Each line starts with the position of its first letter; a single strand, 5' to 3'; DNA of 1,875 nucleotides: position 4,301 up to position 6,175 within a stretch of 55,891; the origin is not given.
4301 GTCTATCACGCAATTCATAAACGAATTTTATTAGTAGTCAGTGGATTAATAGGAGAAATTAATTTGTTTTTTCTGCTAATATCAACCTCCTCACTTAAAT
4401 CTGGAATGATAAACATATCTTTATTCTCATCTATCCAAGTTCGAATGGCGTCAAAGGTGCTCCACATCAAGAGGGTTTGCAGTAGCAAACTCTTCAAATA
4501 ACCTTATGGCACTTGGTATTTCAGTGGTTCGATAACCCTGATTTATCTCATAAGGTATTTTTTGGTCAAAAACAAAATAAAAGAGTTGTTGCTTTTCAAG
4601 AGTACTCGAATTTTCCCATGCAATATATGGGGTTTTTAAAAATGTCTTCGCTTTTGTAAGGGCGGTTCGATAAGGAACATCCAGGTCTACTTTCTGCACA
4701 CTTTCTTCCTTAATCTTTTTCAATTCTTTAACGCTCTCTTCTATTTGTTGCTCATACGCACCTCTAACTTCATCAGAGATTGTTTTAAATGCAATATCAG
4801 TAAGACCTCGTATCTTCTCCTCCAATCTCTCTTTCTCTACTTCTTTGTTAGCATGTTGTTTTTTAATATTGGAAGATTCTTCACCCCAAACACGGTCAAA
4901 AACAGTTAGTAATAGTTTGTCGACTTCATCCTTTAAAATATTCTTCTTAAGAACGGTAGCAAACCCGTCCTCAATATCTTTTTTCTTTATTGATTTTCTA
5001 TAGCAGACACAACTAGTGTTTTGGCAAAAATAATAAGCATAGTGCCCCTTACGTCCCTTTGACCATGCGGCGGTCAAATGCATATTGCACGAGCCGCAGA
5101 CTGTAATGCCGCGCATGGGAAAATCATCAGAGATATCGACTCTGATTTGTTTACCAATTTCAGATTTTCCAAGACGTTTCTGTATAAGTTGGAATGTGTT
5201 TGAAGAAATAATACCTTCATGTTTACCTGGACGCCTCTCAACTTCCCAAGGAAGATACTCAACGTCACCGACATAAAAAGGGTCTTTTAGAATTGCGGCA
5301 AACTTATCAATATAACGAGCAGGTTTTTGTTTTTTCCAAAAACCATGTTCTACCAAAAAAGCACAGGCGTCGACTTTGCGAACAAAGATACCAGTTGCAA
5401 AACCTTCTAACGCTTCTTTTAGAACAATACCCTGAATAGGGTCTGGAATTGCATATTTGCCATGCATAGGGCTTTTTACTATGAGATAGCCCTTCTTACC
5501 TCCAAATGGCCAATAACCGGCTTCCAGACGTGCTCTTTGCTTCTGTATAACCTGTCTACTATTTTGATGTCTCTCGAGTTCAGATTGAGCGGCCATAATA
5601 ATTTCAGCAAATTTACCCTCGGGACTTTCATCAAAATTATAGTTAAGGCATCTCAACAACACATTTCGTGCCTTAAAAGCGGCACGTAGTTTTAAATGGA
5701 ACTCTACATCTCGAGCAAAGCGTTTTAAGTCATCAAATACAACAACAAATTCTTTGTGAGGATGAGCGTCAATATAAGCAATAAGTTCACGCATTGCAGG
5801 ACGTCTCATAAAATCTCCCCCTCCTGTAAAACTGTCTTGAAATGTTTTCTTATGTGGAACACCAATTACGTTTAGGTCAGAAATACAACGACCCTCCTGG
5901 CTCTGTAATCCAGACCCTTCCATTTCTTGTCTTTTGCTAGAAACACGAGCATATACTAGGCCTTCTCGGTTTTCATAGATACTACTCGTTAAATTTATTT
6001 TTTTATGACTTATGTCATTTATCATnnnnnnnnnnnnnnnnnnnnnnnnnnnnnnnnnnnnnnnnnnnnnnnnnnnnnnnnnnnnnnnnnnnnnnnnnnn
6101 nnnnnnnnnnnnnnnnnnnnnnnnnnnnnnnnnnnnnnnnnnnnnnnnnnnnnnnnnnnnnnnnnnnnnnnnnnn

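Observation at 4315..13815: Three direct copies of a gene-start segment bracket and subdivide a serine-recombinase island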

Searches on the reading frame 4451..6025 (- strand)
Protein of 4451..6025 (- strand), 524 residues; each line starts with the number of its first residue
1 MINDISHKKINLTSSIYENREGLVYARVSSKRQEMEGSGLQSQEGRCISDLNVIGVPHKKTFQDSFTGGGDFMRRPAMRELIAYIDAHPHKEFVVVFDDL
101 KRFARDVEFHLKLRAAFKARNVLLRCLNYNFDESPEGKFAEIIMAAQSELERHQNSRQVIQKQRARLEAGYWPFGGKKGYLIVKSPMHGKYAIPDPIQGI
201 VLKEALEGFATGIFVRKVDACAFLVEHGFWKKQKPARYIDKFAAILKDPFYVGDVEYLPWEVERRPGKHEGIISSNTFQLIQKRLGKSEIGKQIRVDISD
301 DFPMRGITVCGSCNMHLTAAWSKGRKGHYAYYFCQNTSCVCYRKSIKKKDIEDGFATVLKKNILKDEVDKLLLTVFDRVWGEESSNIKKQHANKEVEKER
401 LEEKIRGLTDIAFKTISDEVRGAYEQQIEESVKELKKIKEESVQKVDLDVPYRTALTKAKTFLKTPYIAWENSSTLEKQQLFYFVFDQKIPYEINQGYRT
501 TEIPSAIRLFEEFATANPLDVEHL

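Call 7: search_protein_families(library=pfam, proteins=[window:4451-6025:-], max_evalue=0.01)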
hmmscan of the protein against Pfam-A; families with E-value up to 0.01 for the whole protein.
window:4451-6025:- (524 aa): 3 families
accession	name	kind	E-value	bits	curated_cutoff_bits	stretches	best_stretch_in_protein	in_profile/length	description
PF00239.26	Resolvase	-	1.5e-17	64.5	23.3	1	24-170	3-143/145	Resolvase, N terminal domain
PF13408.12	Zn_ribbon_recom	-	9.6e-06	26.3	25.3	1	304-359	2-57/58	Recombinase zinc beta ribbon domain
PF07508.19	Recombinase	-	0.0002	22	21.1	1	241-286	44-100/102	Recombinase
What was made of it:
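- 4451..6025 (-): Large serine recombinase in its integrated (truncated) form: 524 aa, ending ...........*. Pfam Resolvase, Recombinase and Zn_ribbon_recom (call 7).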

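Call 8: search_protein_families(library=padloc, proteins=[window:4451-6025:-], max_evalue=0.01)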
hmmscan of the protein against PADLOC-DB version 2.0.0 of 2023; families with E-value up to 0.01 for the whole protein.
window:4451-6025:- (524 aa): 0 families

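Call 23: find_homologous_proteins(query=window:4451-6025:-, max_evalue=1e-20)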
Query window:4451-6025:- (524 aa): 980 proteins with E <= 1e-20 among 8000 candidates; the best 120 are listed.
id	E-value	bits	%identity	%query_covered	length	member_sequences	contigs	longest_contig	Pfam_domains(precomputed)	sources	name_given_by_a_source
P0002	0.0e+0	1200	100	100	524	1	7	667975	PF00239.27,PF13408.13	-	-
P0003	2.3e-215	734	61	98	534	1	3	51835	PF00239.27,PF13408.13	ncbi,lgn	-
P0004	6.9e-214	730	63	97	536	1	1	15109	PF00239.27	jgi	-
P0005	9.3e-214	729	62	97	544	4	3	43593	PF07508.20,PF00239.27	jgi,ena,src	-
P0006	4.9e-213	727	62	97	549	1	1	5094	PF00239.27,PF13408.13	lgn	-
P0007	1.0e-210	719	61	97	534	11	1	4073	PF00239.27,PF13408.13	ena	-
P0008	2.7e-208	711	59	98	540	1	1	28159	PF00239.27,PF13408.13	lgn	-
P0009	3.4e-208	711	61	97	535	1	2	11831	PF07508.20,PF00239.27,PF13408.13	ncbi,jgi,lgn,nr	ncbi:MAG: recombinase family protein [Parcubacteria group bacterium]|nr:recombinase family protein [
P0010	1.3e-207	709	60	97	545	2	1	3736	PF07508.20,PF00239.27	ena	-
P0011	1.2e-206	706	61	97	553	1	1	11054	PF07508.20,PF00239.27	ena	-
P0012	3.8e-206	704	60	97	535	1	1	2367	PF07508.20,PF00239.27,PF13408.13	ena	-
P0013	5.8e-205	700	59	98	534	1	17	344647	PF00239.27,PF13408.13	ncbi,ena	-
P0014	9.3e-205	699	60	97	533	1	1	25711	PF00239.27,PF13408.13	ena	-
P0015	9.8e-205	699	60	100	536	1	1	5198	PF00239.27,PF13408.13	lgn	-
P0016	3.3e-204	698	59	98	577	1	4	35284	PF00239.27,PF13408.13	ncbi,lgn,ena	-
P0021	1.2e-201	689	80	70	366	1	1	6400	PF07508.20,PF00239.27,PF13408.13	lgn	-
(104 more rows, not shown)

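Call 24: find_encoding_contigs(protein=P0002, flank=10000, max_places=10)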
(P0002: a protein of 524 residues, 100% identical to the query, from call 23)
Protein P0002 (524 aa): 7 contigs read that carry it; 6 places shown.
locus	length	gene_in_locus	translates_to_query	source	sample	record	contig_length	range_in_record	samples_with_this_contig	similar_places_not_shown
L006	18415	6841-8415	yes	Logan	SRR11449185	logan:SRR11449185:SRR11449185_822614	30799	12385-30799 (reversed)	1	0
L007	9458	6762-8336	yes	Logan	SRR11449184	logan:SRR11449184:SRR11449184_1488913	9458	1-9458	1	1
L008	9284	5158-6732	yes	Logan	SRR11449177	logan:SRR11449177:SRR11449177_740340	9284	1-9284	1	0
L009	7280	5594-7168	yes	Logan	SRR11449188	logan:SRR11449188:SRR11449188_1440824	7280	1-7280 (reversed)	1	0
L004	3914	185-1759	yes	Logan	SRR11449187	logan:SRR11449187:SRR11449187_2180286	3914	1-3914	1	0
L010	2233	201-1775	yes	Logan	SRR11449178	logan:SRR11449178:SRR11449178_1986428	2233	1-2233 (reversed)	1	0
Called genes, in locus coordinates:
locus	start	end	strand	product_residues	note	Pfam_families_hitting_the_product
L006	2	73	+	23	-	?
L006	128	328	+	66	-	PF12844:HTH_19, PF01381:HTH_3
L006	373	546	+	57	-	-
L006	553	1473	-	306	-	PF01582:TIR, PF13676:TIR_2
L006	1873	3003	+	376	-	PF07728:AAA_5 (faint), PF05496:RuvB_N (weak), PF20720:nSTAND3, PF13401:AAA_22 (faint), PF00004:AAA, PF00910:RNA_helicase (weak)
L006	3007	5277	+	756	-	PF00082:Peptidase_S8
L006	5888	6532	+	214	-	-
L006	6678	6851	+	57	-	-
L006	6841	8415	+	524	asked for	PF00239:Resolvase, PF13408:Zn_ribbon_recom (faint)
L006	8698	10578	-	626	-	PF04734:Ceramidase_alk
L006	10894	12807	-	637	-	PF13385:Laminin_G_3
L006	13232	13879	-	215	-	-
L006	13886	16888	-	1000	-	PF00657:Lipase_GDSL, PF13472:Lipase_GDSL_2, PF13884:Peptidase_S74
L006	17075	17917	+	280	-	PF02086:MethyltransfD12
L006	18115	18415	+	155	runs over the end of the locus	PF04002:RadC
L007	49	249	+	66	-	PF12844:HTH_19, PF01381:HTH_3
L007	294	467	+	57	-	-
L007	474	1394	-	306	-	PF01582:TIR, PF13676:TIR_2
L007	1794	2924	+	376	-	PF07728:AAA_5 (faint), PF05496:RuvB_N (weak), PF20720:nSTAND3, PF13401:AAA_22 (faint), PF00004:AAA, PF00910:RNA_helicase (weak)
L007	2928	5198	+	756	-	PF00082:Peptidase_S8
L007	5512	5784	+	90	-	-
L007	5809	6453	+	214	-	-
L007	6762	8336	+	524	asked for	PF00239:Resolvase, PF13408:Zn_ribbon_recom (faint)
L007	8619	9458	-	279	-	?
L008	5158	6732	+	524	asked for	PF00239:Resolvase, PF13408:Zn_ribbon_recom (faint)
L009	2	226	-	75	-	?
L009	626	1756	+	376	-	PF07728:AAA_5 (faint), PF05496:RuvB_N (weak), PF20720:nSTAND3, PF13401:AAA_22 (faint), PF00004:AAA, PF00910:RNA_helicase (weak)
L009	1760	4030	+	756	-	PF00082:Peptidase_S8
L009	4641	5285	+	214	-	-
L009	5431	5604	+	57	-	-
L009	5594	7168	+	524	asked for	PF00239:Resolvase, PF13408:Zn_ribbon_recom (faint)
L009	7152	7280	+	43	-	?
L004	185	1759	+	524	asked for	PF00239:Resolvase, PF13408:Zn_ribbon_recom (faint)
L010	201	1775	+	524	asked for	PF00239:Resolvase, PF13408:Zn_ribbon_recom (faint)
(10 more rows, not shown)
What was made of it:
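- attL, the whole element, attR and the left flank are contiguous in independent contigs from several samples (L006, L007, L009; call 24).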

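Call 25: find_encoding_contigs(protein=P0003, flank=10000, max_places=2)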
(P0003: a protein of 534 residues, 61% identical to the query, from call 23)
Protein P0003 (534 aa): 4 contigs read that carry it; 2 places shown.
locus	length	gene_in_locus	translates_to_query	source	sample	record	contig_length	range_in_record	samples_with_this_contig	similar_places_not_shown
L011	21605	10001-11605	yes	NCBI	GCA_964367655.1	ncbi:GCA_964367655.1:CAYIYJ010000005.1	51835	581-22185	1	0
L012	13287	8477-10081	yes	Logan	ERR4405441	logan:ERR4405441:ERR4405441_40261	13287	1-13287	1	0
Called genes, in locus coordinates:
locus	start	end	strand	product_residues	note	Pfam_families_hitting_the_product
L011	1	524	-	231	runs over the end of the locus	-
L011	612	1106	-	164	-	-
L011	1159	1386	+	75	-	-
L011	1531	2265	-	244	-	PF01978:TrmB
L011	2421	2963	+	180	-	-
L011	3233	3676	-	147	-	-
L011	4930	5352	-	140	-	-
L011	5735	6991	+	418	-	PF18145:SAVED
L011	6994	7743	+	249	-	PF18144:SMODS (weak), PF01909:NTP_transf_2 (weak)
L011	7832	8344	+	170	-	-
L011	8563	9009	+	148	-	-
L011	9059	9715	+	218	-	-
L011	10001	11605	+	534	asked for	PF00239:Resolvase, PF13408:Zn_ribbon_recom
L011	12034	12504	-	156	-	PF01668:SmpB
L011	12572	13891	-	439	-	PF03724:META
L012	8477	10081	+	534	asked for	PF00239:Resolvase, PF13408:Zn_ribbon_recom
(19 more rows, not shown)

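Call 26: find_encoding_contigs(protein=P0013, flank=10000, max_places=3)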
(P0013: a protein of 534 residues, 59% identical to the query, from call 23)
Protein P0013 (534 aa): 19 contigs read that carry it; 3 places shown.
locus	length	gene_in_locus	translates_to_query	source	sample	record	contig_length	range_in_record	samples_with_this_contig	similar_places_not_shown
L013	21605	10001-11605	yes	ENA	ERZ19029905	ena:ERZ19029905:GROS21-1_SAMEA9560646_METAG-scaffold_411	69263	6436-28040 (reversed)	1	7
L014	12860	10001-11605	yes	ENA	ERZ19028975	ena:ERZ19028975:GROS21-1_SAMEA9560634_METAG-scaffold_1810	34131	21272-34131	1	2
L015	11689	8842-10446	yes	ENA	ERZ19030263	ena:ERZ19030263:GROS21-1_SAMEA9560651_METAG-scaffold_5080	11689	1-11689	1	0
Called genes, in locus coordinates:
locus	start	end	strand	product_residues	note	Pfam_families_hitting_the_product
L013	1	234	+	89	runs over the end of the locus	-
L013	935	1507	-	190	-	-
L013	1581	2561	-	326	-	-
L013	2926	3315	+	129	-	PF03592:Terminase_2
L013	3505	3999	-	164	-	-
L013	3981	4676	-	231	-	PF12686:DUF3800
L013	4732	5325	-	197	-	-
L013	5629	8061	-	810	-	PF02810:SEC-C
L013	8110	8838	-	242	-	-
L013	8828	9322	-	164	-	-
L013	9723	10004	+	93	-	-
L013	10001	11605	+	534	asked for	PF00239:Resolvase, PF13408:Zn_ribbon_recom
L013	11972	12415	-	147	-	PF01668:SmpB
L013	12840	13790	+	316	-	PF02879:PGM_PMM_II, PF02880:PGM_PMM_III, PF00408:PGM_PMM_IV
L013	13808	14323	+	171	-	PF05198:IF3_N, PF00707:IF3_C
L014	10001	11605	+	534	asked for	PF00239:Resolvase, PF13408:Zn_ribbon_recom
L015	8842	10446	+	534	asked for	PF00239:Resolvase, PF13408:Zn_ribbon_recom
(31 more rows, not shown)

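Call 27: find_encoding_contigs(protein=P0005, flank=10000, max_places=2)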
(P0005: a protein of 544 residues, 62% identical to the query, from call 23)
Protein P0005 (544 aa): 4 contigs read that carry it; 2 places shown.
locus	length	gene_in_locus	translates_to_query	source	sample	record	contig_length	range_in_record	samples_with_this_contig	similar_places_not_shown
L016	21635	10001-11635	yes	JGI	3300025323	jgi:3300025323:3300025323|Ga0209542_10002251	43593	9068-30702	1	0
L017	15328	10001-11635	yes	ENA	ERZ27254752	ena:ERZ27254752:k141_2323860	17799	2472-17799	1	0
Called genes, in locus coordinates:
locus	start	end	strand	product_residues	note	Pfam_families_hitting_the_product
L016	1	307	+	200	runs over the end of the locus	PF18306:LDcluster4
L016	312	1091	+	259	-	PF03372:Exo_endo_phos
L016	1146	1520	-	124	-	PF00453:Ribosomal_L20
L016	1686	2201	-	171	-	PF05198:IF3_N, PF00707:IF3_C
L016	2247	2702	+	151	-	PF01668:SmpB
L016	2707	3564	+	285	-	PF02618:YceG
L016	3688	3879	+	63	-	-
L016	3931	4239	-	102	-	-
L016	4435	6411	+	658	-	PF02384:N6_Mtase, PF20473:MmeI_Mtase (weak)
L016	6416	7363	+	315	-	PF01420:Methylase_S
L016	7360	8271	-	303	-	PF18899:DUF5655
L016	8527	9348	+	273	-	PF13411:MerR_1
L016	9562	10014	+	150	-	-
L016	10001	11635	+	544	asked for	PF00239:Resolvase, PF07508:Recombinase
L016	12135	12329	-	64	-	-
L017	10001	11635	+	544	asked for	PF00239:Resolvase, PF07508:Recombinase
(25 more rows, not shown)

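Call 38: find_related_loci(query=A3, collection=genome_contigs, flank=10000)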
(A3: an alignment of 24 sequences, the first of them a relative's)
Query A3 (524 aa) in genome_contigs; peptide patterns used: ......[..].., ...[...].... (x = any residue, [..] = any of these).
462 stretches matched a pattern; 389 encode a relative of the query (tblastn E <= 1e-3); the best 80 are kept; 80 distinct loci.
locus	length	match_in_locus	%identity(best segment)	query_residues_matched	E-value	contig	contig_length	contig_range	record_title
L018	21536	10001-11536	61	11-522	0e+0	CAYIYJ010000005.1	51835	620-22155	MAG TPA_asm: uncultured Candidatus Saccharibacteria bacterium isolate ERP123247_co1_232 genome assembly, contig: NODE_31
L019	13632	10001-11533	62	13-522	0e+0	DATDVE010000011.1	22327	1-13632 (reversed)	MAG TPA_asm: Candidatus Paceibacterota bacterium isolate SMAG_U8076 k141_873365, whole genome shotgun sequence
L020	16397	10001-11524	60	17-524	0e+0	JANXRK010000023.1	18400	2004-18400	MAG: Candidatus Taylorbacteria bacterium isolate 336R_metabat_165_sub 336R_k141_1903208, whole genome shotgun sequence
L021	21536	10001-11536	59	12-522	0e+0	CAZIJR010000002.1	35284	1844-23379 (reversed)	MAG TPA_asm: uncultured Candidatus Saccharibacteria bacterium isolate SRP178699_co1_410 genome assembly, contig: NODE_12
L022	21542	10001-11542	59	1-517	0e+0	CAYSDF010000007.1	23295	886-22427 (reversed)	MAG TPA_asm: uncultured Candidatus Saccharibacteria bacterium isolate SRP193066_co2_10 genome assembly, contig: NODE_114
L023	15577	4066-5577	59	17-522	0e+0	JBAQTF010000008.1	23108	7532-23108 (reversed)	MAG: Minisyncoccia bacterium isolate MFD03284_ilm_asm_bin37 k127_23766, whole genome shotgun sequence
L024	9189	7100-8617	59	18-522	0e+0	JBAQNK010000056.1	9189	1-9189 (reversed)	MAG: Minisyncoccia bacterium isolate MFD12002_ilm_asm_bin6 k127_16178, whole genome shotgun sequence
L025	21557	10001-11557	57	8-522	0e+0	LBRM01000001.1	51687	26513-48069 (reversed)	MAG: Candidatus Nomurabacteria bacterium GW2011_GWA1_36_15 US05_C0001, whole genome shotgun sequence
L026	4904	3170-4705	56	11-522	0e+0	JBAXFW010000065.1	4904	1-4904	MAG: bacterium isolate ELA281 MAG281_65, whole genome shotgun sequence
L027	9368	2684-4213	57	17-522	0e+0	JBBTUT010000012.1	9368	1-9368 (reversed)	MAG: Patescibacteria group bacterium isolate H41-bin067_1 H41_bin067_1_000000000012, whole genome shotgun sequence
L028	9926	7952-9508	56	8-522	0e+0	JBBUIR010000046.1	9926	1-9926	MAG: Patescibacteria group bacterium isolate H52-bin137_1 H52_bin137_1_000000000046, whole genome shotgun sequence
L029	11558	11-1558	55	8-522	0e+0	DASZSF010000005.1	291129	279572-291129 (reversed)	MAG TPA_asm: Candidatus Paceibacterota bacterium isolate SMAG_U6043 k141_12815, whole genome shotgun sequence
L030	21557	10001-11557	55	8-522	0e+0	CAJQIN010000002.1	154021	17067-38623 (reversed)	MAG: Candidatus Pacebacteria bacterium isolate 0.2_20180419_Bin_144_1 genome assembly, contig: c_000000000018, whole gen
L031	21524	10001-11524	54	17-522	0e+0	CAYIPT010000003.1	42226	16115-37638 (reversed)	MAG TPA_asm: uncultured Candidatus Saccharibacteria bacterium isolate ERP119705_co3_333 genome assembly, contig: NODE_85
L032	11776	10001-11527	57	11-522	0e+0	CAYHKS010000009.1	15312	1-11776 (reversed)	MAG TPA_asm: uncultured Candidatus Saccharibacteria bacterium isolate ERP119705_co13_489 genome assembly, contig: NODE_4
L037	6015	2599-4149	54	3-522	0e+0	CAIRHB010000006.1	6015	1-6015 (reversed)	Candidatus Adlerbacteria bacterium isolate I3b_bin-425 genome assembly, contig: bin-425:06/44, whole genome shotgun sequ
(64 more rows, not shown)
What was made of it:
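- More than 980 homologues have E<1e-20, and 389 loci occur among GTDB species representatives, mostly Patescibacteria (calls 23, 38).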

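Call 44: search_protein_families(library=ncbifam, proteins=[window:4451-6025:-], max_evalue=0.01)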
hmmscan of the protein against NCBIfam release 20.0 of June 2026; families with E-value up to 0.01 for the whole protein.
window:4451-6025:- (524 aa): 4 families
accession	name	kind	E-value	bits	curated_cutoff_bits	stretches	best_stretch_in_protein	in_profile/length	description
NF041201.1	recomb_XisF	equivalog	2e-24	86.4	375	1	24-446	3-428/465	fdxN element excision recombinase XisF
NF047343.1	SCCmet_CcrB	equivalog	2.9e-19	69.1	900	1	24-456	11-454/542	cassette chromosome recombinase CcrB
TIGR00811.1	sit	subfamily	0.0029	16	1047.6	1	378-449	465-535/548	silicon transporter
TIGR03789.1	pdsO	hypoth_equivalog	0.0067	16.1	152.2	0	382-440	112-170/243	sortase-associated OmpA-like protein PdsO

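Call 72: find_encoding_contigs(protein=P0021, flank=10000, max_places=3)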
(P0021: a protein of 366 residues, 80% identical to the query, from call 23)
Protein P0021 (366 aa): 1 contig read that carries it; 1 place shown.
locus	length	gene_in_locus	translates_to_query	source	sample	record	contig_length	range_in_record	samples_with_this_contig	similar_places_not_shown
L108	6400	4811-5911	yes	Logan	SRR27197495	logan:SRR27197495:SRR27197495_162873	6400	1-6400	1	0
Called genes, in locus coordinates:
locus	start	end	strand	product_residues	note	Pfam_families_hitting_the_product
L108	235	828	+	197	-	-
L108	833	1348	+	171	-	-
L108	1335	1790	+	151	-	-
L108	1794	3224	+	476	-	-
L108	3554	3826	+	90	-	-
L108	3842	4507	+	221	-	PF08279:HTH_11 (weak)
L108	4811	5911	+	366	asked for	PF00239:Resolvase, PF07508:Recombinase (faint), PF13408:Zn_ribbon_recom (weak)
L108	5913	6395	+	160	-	-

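Call 82: search_protein_families(library=padloc, proteins=[L108:235-828:+, L108:833-1348:+, L108:1335-1790:+, L108:1794-3224:+, L108:3554-3826:+, L108:3842-4507:+], max_evalue=0.001)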
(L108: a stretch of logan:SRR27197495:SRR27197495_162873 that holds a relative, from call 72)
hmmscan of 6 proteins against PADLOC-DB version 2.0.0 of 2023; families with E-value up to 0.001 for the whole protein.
L108:235-828:+ (197 aa): 1 family
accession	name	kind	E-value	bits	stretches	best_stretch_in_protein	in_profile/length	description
PDLC04505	PDC-M19A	-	4.1e-08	31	1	36-132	22-101/294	-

L108:833-1348:+ (171 aa): 0 families

L108:1335-1790:+ (151 aa): 0 families

L108:1794-3224:+ (476 aa): 0 families

L108:3554-3826:+ (90 aa): 0 families

L108:3842-4507:+ (221 aa): 1 family
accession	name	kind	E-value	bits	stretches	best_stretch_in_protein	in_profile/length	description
PDLC01879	CARF3--CARF_TM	-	0.00094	16.9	0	145-188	153-195/222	-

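Call 99: find_related_loci(query=A3, collection=viral_contigs, flank=6000)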
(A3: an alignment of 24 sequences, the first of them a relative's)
Query A3 (524 aa) in viral_contigs; peptide patterns used: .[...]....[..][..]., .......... (x = any residue, [..] = any of these).
39 stretches matched a pattern; 9 encode a relative of the query (tblastn E <= 1e-3); 9 distinct loci.
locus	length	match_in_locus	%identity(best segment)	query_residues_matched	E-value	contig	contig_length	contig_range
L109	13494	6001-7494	36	20-517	4e-98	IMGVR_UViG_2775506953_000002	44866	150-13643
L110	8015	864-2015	26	23-419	4e-18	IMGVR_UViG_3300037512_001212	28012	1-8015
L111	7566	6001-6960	26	20-337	1e-15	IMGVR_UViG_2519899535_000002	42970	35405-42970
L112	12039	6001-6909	25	20-334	6e-15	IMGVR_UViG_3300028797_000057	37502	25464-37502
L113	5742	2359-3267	25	20-334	5e-15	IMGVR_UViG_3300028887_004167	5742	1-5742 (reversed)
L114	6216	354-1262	25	20-334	5e-15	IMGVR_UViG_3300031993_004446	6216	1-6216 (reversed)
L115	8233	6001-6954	27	20-335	8e-14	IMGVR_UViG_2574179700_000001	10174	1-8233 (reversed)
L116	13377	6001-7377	23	18-459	6e-13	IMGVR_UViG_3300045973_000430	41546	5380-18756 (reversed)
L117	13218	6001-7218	20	21-411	5e-11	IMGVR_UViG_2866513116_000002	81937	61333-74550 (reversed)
